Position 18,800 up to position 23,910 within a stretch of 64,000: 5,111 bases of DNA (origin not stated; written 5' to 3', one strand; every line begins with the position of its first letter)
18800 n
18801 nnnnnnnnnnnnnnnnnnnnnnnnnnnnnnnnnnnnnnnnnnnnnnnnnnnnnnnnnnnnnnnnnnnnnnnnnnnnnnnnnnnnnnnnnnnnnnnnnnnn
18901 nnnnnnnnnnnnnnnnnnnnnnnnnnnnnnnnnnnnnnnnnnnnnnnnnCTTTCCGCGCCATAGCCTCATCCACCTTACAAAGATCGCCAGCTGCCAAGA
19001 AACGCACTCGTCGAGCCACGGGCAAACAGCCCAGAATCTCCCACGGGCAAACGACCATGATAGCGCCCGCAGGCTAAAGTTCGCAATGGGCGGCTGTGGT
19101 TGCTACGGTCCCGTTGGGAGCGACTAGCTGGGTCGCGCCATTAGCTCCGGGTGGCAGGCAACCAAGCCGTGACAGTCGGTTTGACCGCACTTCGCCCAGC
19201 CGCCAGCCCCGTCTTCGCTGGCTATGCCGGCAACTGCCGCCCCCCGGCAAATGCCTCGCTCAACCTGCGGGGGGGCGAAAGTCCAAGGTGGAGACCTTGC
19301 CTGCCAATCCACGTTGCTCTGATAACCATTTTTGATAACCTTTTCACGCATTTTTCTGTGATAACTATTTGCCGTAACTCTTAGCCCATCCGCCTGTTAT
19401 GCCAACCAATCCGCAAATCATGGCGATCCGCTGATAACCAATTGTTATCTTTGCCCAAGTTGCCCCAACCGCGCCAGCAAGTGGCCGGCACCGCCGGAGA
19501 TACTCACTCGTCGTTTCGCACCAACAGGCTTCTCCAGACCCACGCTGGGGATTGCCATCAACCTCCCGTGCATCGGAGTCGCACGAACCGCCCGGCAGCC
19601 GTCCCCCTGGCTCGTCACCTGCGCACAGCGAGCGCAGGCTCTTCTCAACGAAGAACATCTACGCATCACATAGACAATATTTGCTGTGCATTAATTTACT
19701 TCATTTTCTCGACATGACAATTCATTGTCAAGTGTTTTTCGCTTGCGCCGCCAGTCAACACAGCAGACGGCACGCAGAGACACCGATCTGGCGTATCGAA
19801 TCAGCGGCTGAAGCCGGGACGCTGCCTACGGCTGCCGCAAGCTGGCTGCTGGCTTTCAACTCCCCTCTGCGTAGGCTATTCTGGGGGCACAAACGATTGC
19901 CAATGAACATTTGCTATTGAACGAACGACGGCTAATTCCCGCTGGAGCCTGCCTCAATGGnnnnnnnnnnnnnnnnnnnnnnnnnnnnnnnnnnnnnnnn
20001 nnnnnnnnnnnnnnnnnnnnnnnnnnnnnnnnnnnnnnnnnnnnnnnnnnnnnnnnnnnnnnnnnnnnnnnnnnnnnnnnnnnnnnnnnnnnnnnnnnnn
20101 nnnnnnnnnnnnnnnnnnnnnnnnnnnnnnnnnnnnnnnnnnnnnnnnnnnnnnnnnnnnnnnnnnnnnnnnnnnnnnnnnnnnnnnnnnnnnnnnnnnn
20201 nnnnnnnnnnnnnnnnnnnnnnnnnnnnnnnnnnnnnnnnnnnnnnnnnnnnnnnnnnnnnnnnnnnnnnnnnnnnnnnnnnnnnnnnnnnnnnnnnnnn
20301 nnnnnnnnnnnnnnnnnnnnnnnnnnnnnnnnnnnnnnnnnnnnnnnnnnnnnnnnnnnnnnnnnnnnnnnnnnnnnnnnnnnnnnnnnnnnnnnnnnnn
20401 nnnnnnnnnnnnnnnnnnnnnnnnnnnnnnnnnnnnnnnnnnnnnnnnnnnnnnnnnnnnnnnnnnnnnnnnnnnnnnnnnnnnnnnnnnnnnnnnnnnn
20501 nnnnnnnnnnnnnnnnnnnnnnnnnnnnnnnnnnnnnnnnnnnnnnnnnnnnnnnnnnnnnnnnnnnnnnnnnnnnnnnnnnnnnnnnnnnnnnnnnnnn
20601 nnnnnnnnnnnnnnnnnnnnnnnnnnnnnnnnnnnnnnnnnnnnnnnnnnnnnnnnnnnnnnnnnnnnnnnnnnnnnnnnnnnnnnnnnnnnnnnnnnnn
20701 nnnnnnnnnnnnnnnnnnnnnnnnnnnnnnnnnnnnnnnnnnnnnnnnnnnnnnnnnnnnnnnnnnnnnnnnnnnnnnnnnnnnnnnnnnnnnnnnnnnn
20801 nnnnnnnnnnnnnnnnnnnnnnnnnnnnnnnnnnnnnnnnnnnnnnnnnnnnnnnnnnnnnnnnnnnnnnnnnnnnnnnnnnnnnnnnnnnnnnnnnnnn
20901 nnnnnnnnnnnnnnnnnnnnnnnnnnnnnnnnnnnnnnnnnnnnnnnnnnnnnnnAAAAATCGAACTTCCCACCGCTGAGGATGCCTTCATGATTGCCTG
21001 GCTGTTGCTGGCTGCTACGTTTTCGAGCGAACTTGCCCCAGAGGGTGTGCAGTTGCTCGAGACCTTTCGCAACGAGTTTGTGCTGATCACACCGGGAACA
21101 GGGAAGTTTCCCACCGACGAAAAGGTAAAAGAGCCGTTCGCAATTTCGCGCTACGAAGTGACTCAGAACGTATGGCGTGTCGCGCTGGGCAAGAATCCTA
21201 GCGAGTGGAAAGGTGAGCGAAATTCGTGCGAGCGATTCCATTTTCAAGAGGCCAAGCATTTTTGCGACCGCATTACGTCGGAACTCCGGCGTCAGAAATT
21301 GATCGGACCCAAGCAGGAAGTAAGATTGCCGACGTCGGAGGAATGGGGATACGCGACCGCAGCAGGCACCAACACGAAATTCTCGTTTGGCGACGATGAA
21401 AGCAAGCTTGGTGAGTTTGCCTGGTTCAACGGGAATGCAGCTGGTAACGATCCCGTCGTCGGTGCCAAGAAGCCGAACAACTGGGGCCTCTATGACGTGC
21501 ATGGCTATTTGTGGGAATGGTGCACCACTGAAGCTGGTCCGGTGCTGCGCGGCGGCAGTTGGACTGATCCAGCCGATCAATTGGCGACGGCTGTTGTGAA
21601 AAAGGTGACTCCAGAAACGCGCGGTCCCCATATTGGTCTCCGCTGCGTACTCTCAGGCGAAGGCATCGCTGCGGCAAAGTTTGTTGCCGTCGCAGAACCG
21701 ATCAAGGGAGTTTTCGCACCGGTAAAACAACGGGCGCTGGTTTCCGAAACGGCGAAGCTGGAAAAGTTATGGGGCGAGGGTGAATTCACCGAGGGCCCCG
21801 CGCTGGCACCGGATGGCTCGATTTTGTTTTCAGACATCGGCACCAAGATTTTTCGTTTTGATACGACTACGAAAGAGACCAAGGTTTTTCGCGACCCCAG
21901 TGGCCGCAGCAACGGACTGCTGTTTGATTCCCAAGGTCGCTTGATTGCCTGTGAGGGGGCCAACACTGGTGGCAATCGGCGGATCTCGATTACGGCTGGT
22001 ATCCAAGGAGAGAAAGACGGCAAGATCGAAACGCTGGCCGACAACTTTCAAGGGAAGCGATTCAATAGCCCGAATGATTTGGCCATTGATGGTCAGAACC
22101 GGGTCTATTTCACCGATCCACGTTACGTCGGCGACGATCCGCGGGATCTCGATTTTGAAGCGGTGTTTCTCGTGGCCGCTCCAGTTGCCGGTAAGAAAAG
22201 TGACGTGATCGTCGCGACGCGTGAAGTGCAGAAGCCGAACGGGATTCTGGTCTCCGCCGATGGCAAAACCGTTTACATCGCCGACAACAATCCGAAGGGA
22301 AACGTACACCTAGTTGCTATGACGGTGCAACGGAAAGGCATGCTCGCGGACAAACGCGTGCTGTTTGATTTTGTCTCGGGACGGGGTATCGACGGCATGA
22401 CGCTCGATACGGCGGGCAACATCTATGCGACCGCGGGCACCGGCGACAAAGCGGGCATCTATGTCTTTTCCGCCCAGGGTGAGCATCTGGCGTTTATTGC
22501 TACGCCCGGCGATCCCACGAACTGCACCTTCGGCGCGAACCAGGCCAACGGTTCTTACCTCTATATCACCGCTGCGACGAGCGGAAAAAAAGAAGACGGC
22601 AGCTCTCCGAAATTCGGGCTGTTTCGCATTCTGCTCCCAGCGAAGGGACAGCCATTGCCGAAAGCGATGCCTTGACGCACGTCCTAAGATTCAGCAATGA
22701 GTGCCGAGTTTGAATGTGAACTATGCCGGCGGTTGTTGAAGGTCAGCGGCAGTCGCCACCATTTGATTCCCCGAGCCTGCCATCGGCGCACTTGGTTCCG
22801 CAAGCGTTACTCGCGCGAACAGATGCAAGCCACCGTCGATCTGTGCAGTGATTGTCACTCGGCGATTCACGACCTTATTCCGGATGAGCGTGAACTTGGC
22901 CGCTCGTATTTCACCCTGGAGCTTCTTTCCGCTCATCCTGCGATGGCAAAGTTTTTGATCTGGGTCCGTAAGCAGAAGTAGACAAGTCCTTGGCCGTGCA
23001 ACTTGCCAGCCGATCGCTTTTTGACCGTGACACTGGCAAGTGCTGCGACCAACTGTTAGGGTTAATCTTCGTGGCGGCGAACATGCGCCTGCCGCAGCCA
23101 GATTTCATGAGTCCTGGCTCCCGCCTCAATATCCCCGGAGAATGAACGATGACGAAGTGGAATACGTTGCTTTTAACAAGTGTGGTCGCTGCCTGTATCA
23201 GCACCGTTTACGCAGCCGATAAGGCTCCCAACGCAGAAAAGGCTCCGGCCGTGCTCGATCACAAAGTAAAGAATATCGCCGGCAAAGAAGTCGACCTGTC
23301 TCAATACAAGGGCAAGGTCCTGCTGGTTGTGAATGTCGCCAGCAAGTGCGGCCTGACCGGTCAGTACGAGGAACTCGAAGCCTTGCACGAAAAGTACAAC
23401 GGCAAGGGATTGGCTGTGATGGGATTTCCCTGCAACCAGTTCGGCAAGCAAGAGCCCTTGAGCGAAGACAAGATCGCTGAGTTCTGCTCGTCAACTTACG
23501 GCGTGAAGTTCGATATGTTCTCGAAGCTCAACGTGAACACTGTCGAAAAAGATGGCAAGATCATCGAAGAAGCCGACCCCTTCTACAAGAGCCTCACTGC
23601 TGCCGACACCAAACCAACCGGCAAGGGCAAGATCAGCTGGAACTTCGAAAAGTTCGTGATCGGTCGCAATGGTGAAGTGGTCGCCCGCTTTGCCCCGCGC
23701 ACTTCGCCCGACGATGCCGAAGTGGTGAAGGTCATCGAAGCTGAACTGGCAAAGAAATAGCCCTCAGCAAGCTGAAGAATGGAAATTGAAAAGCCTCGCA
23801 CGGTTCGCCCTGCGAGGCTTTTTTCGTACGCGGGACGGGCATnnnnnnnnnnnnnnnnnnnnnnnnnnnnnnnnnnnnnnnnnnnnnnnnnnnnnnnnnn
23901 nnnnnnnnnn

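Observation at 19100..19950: Clustered TGATAAC(C) boxes in the 900-bp dapA-floA intergenic region, also in the tandem repeats and recombinase 5' modules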

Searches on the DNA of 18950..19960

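Call 37: search_rna_families(source=window, start=18950, end=19960, threshold=evalue, max_evalue=5)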
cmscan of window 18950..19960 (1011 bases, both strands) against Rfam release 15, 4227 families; matches with E-value up to 5: 1.
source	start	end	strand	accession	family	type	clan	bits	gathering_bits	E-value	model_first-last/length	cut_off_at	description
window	19718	19784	+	RF02086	Yar_2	Gene; lncRNA;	-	15.3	50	1.6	1-74/74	no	Yellow-achaete intergenic RNA conserved region 2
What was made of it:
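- On Any Rfam RNA family: Between 18.95 and 19.96 kb there is only one chance-level hit, outside the element (call 37).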

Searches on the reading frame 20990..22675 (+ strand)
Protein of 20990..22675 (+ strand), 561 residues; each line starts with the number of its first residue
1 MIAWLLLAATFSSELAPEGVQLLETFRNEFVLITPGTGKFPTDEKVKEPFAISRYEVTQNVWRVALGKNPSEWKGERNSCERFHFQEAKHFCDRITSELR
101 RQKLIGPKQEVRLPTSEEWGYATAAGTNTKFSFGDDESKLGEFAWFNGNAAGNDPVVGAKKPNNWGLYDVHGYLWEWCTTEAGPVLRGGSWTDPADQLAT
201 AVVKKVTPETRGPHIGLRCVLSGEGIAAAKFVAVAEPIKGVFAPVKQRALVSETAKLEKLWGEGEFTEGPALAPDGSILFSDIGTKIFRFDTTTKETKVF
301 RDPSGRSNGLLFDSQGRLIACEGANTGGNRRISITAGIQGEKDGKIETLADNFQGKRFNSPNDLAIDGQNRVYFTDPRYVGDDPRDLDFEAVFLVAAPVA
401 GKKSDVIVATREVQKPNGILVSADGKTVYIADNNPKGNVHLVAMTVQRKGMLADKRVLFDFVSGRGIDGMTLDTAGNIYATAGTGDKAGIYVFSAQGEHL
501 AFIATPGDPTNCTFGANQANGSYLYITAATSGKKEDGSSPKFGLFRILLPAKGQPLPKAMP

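Call 13: search_protein_families(library=pfam, proteins=[window:20990-22675:+], max_evalue=0.01)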
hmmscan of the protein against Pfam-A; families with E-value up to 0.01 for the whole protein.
window:20990-22675:+ (561 aa): 4 families
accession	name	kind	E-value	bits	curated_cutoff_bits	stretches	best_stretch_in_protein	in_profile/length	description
PF08450.18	SGL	-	3.2e-34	119.1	26.3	1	266-529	1-245/246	SMP-30/Gluconolactonase/LRE-like region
PF03781.23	FGE-sulfatase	-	9.3e-19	68.5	23.3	1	41-220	29-254/255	Sulfatase-modifying factor enzyme 1-like domain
PF01731.26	Arylesterase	-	0.00018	22.1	21.3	1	362-434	1-74/86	Arylesterase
PF03088.22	Str_synth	-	0.0013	19.2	25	0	282-322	34-75/89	Strictosidine synthase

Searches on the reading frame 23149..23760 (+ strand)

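Call 54: search_protein_families(library=pfam, proteins=[window:23149-23760:+], max_evalue=0.0001)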
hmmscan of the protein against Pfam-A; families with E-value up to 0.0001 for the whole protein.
window:23149-23760:+ (203 aa): 3 families
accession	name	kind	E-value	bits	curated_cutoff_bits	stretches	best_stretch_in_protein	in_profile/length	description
PF00255.25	GSHPx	-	1.1e-39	134.8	27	1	37-135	3-101/108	Glutathione peroxidase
PF08534.16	Redoxin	-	7.6e-06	26.2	26.6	1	27-184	7-135/148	Redoxin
PF00578.27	AhpC-TSA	-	1.4e-05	25.4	26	1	36-126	6-89/124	AhpC/TSA family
